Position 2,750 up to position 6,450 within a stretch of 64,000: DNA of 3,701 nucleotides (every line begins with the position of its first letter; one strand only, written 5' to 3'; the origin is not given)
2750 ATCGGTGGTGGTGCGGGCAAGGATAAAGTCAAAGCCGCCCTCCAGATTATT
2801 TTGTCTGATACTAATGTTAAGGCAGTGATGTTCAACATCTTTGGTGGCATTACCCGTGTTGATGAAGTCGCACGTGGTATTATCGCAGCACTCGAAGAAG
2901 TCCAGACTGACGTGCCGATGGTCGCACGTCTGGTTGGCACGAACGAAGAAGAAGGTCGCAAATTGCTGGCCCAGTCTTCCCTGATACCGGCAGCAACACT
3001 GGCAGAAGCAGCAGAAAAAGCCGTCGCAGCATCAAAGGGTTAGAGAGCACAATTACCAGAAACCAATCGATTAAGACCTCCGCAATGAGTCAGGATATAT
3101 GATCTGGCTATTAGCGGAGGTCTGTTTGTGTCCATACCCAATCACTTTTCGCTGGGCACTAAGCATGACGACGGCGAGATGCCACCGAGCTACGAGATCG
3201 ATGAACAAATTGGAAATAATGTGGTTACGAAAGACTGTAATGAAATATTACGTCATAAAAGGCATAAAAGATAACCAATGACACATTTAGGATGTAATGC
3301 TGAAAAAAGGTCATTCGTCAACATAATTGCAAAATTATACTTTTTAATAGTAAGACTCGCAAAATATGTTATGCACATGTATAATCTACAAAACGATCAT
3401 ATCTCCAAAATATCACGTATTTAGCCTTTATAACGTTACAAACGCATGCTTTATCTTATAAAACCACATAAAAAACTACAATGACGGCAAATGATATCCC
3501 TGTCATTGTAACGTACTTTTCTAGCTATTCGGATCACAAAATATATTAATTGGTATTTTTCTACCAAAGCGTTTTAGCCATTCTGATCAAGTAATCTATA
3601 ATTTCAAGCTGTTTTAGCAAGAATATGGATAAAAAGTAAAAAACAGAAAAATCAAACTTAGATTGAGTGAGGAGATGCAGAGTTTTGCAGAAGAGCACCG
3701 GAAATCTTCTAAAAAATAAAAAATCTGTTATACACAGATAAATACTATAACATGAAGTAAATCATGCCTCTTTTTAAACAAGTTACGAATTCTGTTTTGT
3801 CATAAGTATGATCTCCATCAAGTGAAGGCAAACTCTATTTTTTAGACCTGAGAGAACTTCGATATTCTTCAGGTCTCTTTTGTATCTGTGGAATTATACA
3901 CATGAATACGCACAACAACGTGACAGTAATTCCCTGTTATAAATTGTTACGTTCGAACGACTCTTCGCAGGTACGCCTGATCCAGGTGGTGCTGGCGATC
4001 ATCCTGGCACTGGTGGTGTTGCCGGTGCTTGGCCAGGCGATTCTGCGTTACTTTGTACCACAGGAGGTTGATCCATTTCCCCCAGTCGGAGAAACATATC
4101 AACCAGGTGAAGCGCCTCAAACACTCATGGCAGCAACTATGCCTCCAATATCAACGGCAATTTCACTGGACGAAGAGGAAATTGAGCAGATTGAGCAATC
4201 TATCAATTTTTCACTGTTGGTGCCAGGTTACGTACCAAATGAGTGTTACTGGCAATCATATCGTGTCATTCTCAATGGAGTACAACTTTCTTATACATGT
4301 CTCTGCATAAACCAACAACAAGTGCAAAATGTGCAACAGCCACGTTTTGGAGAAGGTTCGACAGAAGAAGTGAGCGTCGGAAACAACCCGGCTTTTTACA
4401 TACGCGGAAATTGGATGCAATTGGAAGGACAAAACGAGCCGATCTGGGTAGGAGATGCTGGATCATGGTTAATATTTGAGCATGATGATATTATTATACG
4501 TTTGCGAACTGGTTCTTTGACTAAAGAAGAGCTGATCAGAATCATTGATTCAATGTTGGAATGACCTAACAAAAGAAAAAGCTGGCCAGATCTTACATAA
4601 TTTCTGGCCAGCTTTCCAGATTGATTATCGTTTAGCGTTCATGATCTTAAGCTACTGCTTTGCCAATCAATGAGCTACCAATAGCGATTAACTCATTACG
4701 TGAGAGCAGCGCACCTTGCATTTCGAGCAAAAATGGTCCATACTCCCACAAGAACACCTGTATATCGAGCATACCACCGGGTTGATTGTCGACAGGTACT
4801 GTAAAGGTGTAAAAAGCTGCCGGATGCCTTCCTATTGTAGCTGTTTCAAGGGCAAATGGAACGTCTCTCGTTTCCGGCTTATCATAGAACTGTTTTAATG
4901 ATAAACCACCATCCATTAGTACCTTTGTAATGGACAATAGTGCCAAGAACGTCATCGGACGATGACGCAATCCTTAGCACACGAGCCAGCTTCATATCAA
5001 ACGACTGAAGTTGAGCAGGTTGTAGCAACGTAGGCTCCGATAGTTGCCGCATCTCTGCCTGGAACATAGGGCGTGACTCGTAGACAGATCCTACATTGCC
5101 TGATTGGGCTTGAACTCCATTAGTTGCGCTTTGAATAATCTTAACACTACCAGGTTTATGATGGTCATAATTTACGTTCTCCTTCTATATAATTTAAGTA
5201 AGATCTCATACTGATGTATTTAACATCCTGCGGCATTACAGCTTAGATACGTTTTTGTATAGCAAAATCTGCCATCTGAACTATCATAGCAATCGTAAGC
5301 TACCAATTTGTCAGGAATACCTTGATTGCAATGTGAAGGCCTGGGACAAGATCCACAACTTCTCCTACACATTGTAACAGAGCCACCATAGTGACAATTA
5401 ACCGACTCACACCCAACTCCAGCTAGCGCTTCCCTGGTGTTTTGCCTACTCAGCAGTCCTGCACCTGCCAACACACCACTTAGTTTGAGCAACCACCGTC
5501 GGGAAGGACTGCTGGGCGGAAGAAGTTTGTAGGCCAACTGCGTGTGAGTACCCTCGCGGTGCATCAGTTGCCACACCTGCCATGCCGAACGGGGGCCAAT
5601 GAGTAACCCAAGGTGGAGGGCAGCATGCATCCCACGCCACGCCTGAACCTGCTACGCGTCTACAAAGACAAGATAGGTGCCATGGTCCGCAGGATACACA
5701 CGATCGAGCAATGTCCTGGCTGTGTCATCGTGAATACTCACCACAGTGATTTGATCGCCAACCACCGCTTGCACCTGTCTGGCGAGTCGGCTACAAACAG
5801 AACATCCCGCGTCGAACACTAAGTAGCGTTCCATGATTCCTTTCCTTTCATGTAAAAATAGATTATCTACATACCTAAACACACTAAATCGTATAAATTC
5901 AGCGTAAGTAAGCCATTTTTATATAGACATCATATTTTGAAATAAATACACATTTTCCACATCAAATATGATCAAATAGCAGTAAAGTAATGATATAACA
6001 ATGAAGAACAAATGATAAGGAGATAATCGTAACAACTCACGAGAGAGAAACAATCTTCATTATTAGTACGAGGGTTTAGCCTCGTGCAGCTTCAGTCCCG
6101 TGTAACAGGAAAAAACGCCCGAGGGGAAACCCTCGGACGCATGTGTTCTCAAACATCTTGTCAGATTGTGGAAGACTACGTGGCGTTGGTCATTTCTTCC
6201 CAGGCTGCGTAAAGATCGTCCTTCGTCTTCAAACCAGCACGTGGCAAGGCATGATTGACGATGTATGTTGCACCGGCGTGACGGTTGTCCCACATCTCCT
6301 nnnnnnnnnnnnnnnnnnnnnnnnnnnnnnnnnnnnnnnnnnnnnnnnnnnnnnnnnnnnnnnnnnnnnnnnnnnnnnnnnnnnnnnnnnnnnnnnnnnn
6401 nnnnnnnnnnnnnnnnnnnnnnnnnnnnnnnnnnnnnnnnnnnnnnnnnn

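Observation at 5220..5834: Two-gene unit in an AT-rich islet: truncated DCC-family thiol-disulfide oxidoreductase plus a Tat-signal, 12-cysteine small secreted protein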

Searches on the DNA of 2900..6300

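Call 46: search_rna_families(source=window, start=2900, end=6300, threshold=evalue, max_evalue=1)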
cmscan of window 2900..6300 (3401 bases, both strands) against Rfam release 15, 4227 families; matches with E-value up to 1: 3.
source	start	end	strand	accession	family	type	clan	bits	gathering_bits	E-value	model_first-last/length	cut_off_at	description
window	4497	4563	+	RF03161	S15-Flavobacteria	Cis-reg; leader;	CL00121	27.7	46.5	0.92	1-66/66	no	S15-Flavobacteria ribosomal protein leader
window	4578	4615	-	RF03560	mir-3926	Gene; miRNA;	-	25.6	82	0.13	1-63/63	no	mir-3926 microRNA precursor family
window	5960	6095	-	RF02189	ST7-OT4_3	Gene; lncRNA;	-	18.1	50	0.38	169-302/302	no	ST7 overlapping transcript 4 conserved region 3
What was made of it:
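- Tried and rejected: Rfam returned only chance-level hits across 2900-6300 (call 46).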

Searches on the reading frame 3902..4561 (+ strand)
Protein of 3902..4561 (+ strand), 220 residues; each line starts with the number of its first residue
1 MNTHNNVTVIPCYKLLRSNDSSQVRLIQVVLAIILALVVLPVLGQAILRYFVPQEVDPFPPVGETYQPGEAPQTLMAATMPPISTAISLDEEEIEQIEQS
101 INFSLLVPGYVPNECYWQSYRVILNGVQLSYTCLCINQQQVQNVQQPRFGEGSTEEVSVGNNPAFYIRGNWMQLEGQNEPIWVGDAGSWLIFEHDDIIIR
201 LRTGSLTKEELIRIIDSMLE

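Call 6: search_protein_families(library=pfam, proteins=[window:3902-4561:+], max_evalue=1)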
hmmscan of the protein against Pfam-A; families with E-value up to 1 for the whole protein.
window:3902-4561:+ (220 aa): 1 family
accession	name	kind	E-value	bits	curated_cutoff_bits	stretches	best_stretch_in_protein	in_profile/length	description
PF14285.11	DUF4367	-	0.00017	22.5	22.1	1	102-218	3-110/110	Domain of unknown function (DUF4367)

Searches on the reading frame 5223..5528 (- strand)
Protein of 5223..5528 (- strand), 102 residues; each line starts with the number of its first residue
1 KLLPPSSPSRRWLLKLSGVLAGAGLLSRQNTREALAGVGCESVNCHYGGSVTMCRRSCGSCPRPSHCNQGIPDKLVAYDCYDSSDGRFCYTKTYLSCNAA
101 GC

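Call 22: search_protein_representatives(alignment_id=A2)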
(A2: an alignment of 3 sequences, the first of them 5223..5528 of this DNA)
Query: 3 sequences, 102 profile positions. Proteins with E-value up to 0.001 (for the whole library): 5; up to 1e-10: 1; up to 1e-30: 1. The best 5 are listed.
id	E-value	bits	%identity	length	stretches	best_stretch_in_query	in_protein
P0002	6.7e-56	202.8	-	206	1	1-102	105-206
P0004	5.0e-09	52.3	-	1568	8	40-90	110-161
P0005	1.9e-06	44.0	-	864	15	50-73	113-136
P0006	4.3e-06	42.9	-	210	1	8-99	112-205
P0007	3.9e-04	36.6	-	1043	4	42-93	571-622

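Call 27: find_encoding_contigs(protein=P0006, flank=6000)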
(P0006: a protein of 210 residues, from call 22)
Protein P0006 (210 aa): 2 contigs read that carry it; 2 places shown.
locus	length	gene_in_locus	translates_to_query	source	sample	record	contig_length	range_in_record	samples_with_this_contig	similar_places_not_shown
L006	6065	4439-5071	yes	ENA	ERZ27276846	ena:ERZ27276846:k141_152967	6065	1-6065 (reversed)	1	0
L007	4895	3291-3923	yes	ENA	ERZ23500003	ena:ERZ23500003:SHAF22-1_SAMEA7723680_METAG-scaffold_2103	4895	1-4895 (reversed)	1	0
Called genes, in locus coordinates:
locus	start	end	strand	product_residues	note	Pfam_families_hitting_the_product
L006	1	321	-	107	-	?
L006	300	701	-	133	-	PF13660:DUF4147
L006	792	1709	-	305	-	PF00528:BPD_transp_1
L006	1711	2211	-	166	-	PF00528:BPD_transp_1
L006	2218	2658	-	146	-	-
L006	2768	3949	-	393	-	PF01547:SBP_bac_1, PF13416:SBP_bac_8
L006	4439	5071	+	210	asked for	-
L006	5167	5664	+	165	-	-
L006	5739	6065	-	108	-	?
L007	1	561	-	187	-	?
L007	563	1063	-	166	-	PF00528:BPD_transp_1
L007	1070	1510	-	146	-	-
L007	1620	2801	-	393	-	PF01547:SBP_bac_1, PF13416:SBP_bac_8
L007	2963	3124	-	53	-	-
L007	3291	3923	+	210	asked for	-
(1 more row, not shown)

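Call 37: search_protein_families(library=pfam, proteins=[L006:5167-5661:+], max_evalue=1)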
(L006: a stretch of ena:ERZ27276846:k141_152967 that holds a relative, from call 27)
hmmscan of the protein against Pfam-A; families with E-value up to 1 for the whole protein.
L006:5167-5661:+ (165 aa): 1 family
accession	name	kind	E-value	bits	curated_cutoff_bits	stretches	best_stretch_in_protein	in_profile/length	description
PF14285.11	DUF4367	-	0.0052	17.7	22.1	1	68-163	18-108/110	Domain of unknown function (DUF4367)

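Call 67: search_solved_structures(query=A2, max_evalue=10)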
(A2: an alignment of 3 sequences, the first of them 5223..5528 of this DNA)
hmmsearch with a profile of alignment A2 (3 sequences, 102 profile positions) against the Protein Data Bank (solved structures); distinct sequences matched with E-value up to 10: 1.
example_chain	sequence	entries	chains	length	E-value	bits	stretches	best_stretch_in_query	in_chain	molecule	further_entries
4ch9_A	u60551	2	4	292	3.4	11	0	28-62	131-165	KELCH-LIKE PROTEIN 3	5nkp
